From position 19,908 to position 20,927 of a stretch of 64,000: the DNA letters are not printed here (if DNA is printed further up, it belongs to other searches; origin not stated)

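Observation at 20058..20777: ACT-domain protein heading the arg operon: candidate ArgR-independent archaeal arginine sensor/regulator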

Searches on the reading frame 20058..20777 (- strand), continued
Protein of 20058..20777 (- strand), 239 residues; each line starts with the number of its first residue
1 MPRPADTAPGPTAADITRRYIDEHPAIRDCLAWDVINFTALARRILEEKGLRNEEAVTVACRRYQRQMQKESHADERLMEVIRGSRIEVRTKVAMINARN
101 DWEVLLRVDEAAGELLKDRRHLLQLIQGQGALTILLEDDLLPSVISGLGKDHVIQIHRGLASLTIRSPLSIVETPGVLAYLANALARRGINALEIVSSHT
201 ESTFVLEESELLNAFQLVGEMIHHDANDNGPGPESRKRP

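Call 25: predict_structure(alignment_id=A1)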
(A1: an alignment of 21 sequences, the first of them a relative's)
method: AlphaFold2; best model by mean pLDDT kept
length: 239 residues; sequences in the alignment: 21
mean_pLDDT: 88.0   pTM: 0.67
mean pLDDT of the five models: 88.0, 86.5, 86.4, 85.5, 83.6
residues with pLDDT >= 90: 158; 70-90: 57; 50-70: 15; < 50: 9
segments of 3 or more residues with pLDDT < 50: 229-236
pLDDT, mean of each block of 10 residues (from residue 1): 63 91 90 88 94 93 87 85 96 96 90 77 88 94 92 96 97 92 95 92 97 97 69 50
secondary structure, 60 per line:
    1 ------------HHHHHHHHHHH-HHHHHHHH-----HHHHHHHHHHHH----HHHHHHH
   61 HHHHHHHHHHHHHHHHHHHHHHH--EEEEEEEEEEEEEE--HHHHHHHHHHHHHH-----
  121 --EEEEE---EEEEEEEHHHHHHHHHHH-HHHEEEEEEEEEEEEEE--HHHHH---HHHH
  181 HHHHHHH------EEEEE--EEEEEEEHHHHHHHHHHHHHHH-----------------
elements in order: H13-23 H25-32 H38-49 H54-83 E86-99 H102-115 E123-127 E131-137 H138-148 E153-166 H169-173 H177-187 E194-198 E201-207 H208-222

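Call 27: search_protein_representatives(alignment_id=A1)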
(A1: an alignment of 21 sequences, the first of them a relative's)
Query: 21 sequences, 233 profile positions. Proteins with E-value up to 0.001 (for the whole library): 2096; up to 1e-10: 1172; up to 1e-30: 145. The best 150 are listed.
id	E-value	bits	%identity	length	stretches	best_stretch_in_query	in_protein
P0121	1.9e-109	380.9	-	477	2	3-225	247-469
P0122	1.5e-106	371.4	-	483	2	4-224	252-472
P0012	1.0e-105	368.7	-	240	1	4-231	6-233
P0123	2.2e-88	311.9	-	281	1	8-226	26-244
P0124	2.1e-85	302.2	-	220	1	6-221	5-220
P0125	2.5e-84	298.7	-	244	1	3-227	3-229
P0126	1.8e-81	289.3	-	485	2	4-223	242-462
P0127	2.4e-78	279.1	-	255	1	5-223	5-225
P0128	6.7e-72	258.0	-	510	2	4-229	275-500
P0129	5.7e-71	255.0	-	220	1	5-221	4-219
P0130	4.6e-69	248.7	-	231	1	6-228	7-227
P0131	1.1e-66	240.9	-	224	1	4-217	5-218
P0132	7.9e-66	238.1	-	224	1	5-221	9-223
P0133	4.4e-65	235.7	-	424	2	6-216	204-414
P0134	7.5e-65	235.0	-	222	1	3-221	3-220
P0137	5.2e-60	219.1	-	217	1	7-219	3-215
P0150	4.6e-45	170.2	-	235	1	2-220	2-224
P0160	5.0e-41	157.0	-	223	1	7-221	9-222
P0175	8.9e-39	149.6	-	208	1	10-217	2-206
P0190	3.9e-37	144.3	-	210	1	9-213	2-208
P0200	6.3e-36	140.3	-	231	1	8-224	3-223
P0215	3.3e-34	134.7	-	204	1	9-216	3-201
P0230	3.5e-33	131.3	-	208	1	17-216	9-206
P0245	1.1e-31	126.5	-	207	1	11-214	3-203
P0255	3.4e-31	124.8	-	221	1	20-223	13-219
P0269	2.1e-30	122.2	-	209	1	15-225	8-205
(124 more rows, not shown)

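Call 28: fold_search(model_id=the predicted structure, library=pdb)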
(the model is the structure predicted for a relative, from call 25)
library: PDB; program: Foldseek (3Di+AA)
matches with E <= 10: 1696; with E <= 0.001: 115
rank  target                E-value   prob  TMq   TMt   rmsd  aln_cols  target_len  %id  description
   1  3c1n_A                1.0e-08  1.00  0.48  0.26   3.5       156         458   17  Crystal Structure of Allosteric Inhibition Threonine-sensitive Aspartokinase from Methanococcus jannaschii with L-thre (released 2008-03-25)
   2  3c1n_D                1.3e-08  1.00  0.47  0.26   3.5       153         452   16  Crystal Structure of Allosteric Inhibition Threonine-sensitive Aspartokinase from Methanococcus jannaschii with L-thre (released 2008-03-25)
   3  2zho_C                1.6e-08  1.00  0.43  0.65   4.2       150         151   16  Crystal structure of the regulatory subunit of aspartate kinase from Thermus thermophilus (ligand free form) (released 2009-02-17)
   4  2zho_A                1.8e-08  1.00  0.44  0.66   4.0       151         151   17  Crystal structure of the regulatory subunit of aspartate kinase from Thermus thermophilus (ligand free form) (released 2009-02-17)
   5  3c1m_A                2.1e-08  1.00  0.47  0.26   3.9       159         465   16  Cyrstal Structure of threonine-sensitive aspartokinase from Methanococcus jannaschii with MgAMP-PNP and L-aspartate (released 2008-03-25)
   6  3c1m_D                2.1e-08  1.00  0.47  0.25   4.0       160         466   16  Cyrstal Structure of threonine-sensitive aspartokinase from Methanococcus jannaschii with MgAMP-PNP and L-aspartate (released 2008-03-25)
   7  3c1m_C                2.2e-08  1.00  0.47  0.25   3.5       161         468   18  Cyrstal Structure of threonine-sensitive aspartokinase from Methanococcus jannaschii with MgAMP-PNP and L-aspartate (released 2008-03-25)
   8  2cdq_A                2.2e-08  1.00  0.48  0.26   4.1       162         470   15  Crystal structure of Arabidopsis thaliana aspartate kinase complexed with lysine and S- adenosylmethionine (released 2006-05-30)
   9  3c1n_B                2.3e-08  1.00  0.46  0.25   3.7       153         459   16  Crystal Structure of Allosteric Inhibition Threonine-sensitive Aspartokinase from Methanococcus jannaschii with L-thre (released 2008-03-25)
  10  3c1n_C                2.3e-08  1.00  0.46  0.26   4.1       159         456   15  Crystal Structure of Allosteric Inhibition Threonine-sensitive Aspartokinase from Methanococcus jannaschii with L-thre (released 2008-03-25)
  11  3tvi_B                2.8e-08  1.00  0.45  0.26   3.8       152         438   13  Crystal structure of Clostridium acetobutylicum aspartate kinase (CaAK): An important allosteric enzyme for industrial (released 2011-11-09)
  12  6mx1_A                4.7e-08  1.00  0.47  0.69   3.3       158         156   14  The crystal structure of the regulatory domain of aspartokinase in the bifunctional aspartokinase/homoserine dehydroge (released 2018-11-07)
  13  4go5                  4.7e-08  1.00  0.46  0.64   3.6       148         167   18  The regulatory subunit of aspartate kinase from Mycobacterium tuberculosis (released 2012-09-05)
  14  3mah                  4.7e-08  1.00  0.43  0.69   3.9       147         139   11  A putative c-terminal regulatory domain of aspartate kinase from porphyromonas gingivalis w83. (released 2010-04-14)
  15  2hmf_A                5.0e-08  1.00  0.48  0.26   3.5       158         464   17  Structure of a Threonine Sensitive Aspartokinase from Methanococcus jannaschii Complexed with Mg-ADP and Aspartate (released 2006-10-17)
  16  2zho_B                5.3e-08  1.00  0.45  0.69   3.6       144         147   17  Crystal structure of the regulatory subunit of aspartate kinase from Thermus thermophilus (ligand free form) (released 2009-02-17)
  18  2zho_E                1.0e-07  1.00  0.45  0.68   3.7       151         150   17  Crystal structure of the regulatory subunit of aspartate kinase from Thermus thermophilus (ligand free form) (released 2009-02-17)
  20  2zho_F                1.1e-07  1.00  0.44  0.66   4.0       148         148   16  Crystal structure of the regulatory subunit of aspartate kinase from Thermus thermophilus (ligand free form) (released 2009-02-17)
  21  3ab2_E                1.3e-07  1.00  0.42  0.28   5.4       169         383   15  Crystal structure of aspartate kinase from Corynebacterium glutamicum in complex with threonine (released 2010-06-23)
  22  3ab2_F                1.5e-07  1.00  0.45  0.65   4.0       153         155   15  Crystal structure of aspartate kinase from Corynebacterium glutamicum in complex with threonine (released 2010-06-23)
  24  2zho_D                1.6e-07  1.00  0.43  0.65   4.1       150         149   17  Crystal structure of the regulatory subunit of aspartate kinase from Thermus thermophilus (ligand free form) (released 2009-02-17)
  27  3ab2_O                1.7e-07  1.00  0.46  0.30   4.9       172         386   15  Crystal structure of aspartate kinase from Corynebacterium glutamicum in complex with threonine (released 2010-06-23)
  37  3ab2_D                4.0e-07  1.00  0.44  0.66   3.9       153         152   15  Crystal structure of aspartate kinase from Corynebacterium glutamicum in complex with threonine (released 2010-06-23)
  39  3ab2_H                4.2e-07  1.00  0.45  0.66   3.8       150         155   15  Crystal structure of aspartate kinase from Corynebacterium glutamicum in complex with threonine (released 2010-06-23)
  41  3ab2_C                4.2e-07  1.00  0.45  0.29   5.0       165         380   15  Crystal structure of aspartate kinase from Corynebacterium glutamicum in complex with threonine (released 2010-06-23)
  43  3ab2_L                4.7e-07  1.00  0.45  0.67   3.9       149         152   15  Crystal structure of aspartate kinase from Corynebacterium glutamicum in complex with threonine (released 2010-06-23)
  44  3ab2_J                5.0e-07  1.00  0.45  0.68   3.8       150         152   14  Crystal structure of aspartate kinase from Corynebacterium glutamicum in complex with threonine (released 2010-06-23)
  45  3ab2_N                5.0e-07  1.00  0.45  0.67   3.8       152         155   14  Crystal structure of aspartate kinase from Corynebacterium glutamicum in complex with threonine (released 2010-06-23)
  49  3ab2_M                7.2e-07  1.00  0.45  0.29   5.4       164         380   14  Crystal structure of aspartate kinase from Corynebacterium glutamicum in complex with threonine (released 2010-06-23)
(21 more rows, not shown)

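Call 29: search_solved_structures(query=A1, max_evalue=1, show_alignments=1)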
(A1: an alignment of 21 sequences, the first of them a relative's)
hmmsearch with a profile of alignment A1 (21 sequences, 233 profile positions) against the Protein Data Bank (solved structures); distinct sequences matched with E-value up to 1: 13.
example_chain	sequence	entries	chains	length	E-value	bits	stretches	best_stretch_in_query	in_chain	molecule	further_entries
3l76_A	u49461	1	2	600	0.002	20.8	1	148-219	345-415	Aspartokinase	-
1zvp_A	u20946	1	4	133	0.16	14.6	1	158-220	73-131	hypothetical protein VC0802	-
6kp3_A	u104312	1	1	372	0.19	14.3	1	33-74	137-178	Programmed cell death 6-interacting protein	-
5wa1_A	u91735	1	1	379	0.2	14.3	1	33-74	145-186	Programmed cell death 6-interacting protein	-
2oew_A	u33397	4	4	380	0.2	14.3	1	33-74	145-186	Programmed cell death 6-interacting protein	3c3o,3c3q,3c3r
5v3r_A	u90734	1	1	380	0.2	14.3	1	33-74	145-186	Programmed cell death 6-interacting protein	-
6v39_u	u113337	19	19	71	0.24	14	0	48-69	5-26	30S ribosomal protein S21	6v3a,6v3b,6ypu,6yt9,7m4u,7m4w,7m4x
2r02_A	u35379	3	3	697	0.26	13.9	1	33-71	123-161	Programmed cell death 6-interacting protein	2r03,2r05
2xs1_A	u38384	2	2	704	0.26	13.9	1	33-71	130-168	PROGRAMMED CELL DEATH 6-INTERACTING PROTEIN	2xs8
2oev_A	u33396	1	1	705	0.26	13.9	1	33-71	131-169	Programmed cell death 6-interacting protein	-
9vp8_A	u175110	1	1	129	0.51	12.9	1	147-213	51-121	YdjB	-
3pja_J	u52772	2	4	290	0.52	12.9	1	45-125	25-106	Translin-associated protein X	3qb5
8rd8_NV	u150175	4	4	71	0.74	12.4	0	49-69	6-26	Small ribosomal subunit protein bS21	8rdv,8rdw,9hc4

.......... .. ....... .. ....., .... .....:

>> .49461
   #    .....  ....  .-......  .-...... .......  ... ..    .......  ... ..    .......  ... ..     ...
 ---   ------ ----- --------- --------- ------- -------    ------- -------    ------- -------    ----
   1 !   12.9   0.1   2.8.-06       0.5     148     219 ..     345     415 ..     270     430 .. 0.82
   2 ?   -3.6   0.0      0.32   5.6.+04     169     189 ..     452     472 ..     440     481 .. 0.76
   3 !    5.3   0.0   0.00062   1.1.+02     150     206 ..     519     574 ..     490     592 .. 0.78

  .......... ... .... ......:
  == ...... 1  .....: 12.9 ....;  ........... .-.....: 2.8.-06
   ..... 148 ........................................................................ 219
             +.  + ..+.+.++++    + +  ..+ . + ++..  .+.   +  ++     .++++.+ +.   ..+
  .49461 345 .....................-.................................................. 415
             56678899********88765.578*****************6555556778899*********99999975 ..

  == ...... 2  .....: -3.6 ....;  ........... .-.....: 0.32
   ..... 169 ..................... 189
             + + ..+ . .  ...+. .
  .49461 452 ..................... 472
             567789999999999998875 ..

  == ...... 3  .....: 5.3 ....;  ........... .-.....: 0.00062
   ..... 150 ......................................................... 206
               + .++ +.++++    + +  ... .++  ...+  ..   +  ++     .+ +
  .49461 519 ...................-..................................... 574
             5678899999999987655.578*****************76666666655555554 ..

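Call 30: list_cluster_members(proteins=[P0137, P0150, P0160, P0175, P0190, P0200, P0215, P0230, P0245, P0269])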
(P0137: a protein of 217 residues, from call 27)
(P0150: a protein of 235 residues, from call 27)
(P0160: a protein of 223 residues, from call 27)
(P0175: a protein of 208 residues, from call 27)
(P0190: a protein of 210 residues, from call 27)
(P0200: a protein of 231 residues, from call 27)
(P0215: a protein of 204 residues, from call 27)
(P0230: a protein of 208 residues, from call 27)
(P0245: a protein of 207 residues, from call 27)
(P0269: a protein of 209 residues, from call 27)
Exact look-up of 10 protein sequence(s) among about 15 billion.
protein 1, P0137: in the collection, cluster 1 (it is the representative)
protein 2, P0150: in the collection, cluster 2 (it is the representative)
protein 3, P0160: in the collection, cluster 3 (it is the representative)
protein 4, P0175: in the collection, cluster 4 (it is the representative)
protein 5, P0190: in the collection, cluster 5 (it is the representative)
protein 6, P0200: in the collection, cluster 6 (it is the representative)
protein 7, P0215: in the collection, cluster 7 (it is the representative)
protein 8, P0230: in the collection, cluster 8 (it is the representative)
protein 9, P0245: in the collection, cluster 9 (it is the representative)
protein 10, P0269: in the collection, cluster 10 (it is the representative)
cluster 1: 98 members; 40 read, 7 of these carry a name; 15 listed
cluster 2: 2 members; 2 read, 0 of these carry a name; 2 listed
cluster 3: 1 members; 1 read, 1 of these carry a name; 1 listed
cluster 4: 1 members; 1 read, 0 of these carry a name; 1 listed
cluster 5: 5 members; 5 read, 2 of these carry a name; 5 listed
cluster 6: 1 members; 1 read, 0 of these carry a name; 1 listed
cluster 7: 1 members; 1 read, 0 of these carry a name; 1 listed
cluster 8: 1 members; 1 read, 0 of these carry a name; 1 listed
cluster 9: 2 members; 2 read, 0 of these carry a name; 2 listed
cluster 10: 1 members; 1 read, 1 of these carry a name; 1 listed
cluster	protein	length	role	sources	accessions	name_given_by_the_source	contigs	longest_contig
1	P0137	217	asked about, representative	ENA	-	-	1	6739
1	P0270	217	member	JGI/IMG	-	hypothetical protein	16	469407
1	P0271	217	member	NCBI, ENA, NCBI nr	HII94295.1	MAG TPA: ACT domain-containing protein [Candidatus Methanofastidiosum sp.] | ACT domain-containing protein [Methanofastidiosum sp.]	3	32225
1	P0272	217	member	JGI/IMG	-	hypothetical protein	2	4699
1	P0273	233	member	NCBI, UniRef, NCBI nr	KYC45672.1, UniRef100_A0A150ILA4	MAG: hypothetical protein APG10_00663 [Candidatus Methanofastidiosum methylothiophilum] | CASTOR ACT domain-containing protein n=1 Tax=Candidatus Methanofastidiosum ... | MAG: hypothetical protein APG10_00663 [Candidatus Methanofastidiosum methylthiophilus]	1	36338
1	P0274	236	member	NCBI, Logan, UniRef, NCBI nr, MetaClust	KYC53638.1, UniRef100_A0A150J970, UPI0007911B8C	MAG: hypothetical protein AMQ22_00168 [Candidatus Methanofastidiosum methylothiophilum] | CASTOR ACT domain-containing protein n=1 Tax=Candidatus Methanofastidiosum ... | MAG: hypothetical protein AMQ22_00168 [Candidatus Methanofastidiosum methylthiophilus]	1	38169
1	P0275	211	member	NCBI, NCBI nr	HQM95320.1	MAG TPA: ACT domain-containing protein, partial [Methanofastidiosum sp.] | ACT domain-containing protein [Methanofastidiosum sp.]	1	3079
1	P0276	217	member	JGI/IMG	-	hypothetical protein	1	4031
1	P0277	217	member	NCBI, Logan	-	-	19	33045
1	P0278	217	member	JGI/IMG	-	-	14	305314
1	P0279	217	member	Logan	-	-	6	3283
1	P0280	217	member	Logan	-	-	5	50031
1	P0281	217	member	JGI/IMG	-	-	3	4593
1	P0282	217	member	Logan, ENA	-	-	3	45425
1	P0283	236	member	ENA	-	-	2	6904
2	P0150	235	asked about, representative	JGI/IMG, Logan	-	-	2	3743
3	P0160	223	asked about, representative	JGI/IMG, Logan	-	aspartokinase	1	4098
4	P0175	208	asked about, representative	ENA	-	-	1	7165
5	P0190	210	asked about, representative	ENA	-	-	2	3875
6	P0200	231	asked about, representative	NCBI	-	-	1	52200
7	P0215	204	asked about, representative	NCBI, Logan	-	-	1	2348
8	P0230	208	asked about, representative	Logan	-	-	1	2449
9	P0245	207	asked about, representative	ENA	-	-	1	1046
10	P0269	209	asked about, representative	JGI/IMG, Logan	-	hypothetical protein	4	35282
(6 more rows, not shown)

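Call 37: find_encoding_contigs(protein=P0270, flank=7000, max_places=2)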
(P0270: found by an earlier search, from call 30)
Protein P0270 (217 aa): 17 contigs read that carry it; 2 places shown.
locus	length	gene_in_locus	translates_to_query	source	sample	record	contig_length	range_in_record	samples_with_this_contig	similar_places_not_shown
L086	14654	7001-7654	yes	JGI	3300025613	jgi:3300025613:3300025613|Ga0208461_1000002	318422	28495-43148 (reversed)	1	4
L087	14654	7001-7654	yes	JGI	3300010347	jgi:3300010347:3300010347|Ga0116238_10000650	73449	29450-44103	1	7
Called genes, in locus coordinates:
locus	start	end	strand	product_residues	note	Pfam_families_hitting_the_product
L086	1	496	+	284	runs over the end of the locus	PF10869:DUF2666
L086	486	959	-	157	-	PF00226:DnaJ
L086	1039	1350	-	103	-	-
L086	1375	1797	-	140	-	PF01870:Hjc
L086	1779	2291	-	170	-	-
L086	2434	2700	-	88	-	PF01780:Ribosomal_L37ae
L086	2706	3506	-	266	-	PF01138:RNase_PH, PF03725:RNase_PH_C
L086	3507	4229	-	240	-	PF01138:RNase_PH, PF03725:RNase_PH_C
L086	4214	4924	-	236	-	PF22625:ECR1_N_2 (weak), PF21266:S1_RRP4, PF07650:KH_2 (weak), PF00013:KH_1 (weak), PF15985:KH_6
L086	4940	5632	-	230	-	PF01172:SBDS_N, PF09377:SBDS_domain_II, PF20268:SBDS_C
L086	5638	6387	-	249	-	PF10584:Proteasome_A_N, PF00227:Proteasome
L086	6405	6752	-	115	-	PF01900:RNase_P_Rpp14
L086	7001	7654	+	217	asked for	PF24367:DUF7523, PF13840:ACT_7 (weak)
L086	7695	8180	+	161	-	PF04008:Adenosine_kin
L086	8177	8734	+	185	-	PF01613:Flavin_Reduct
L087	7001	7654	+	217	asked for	PF24367:DUF7523, PF13840:ACT_7 (weak)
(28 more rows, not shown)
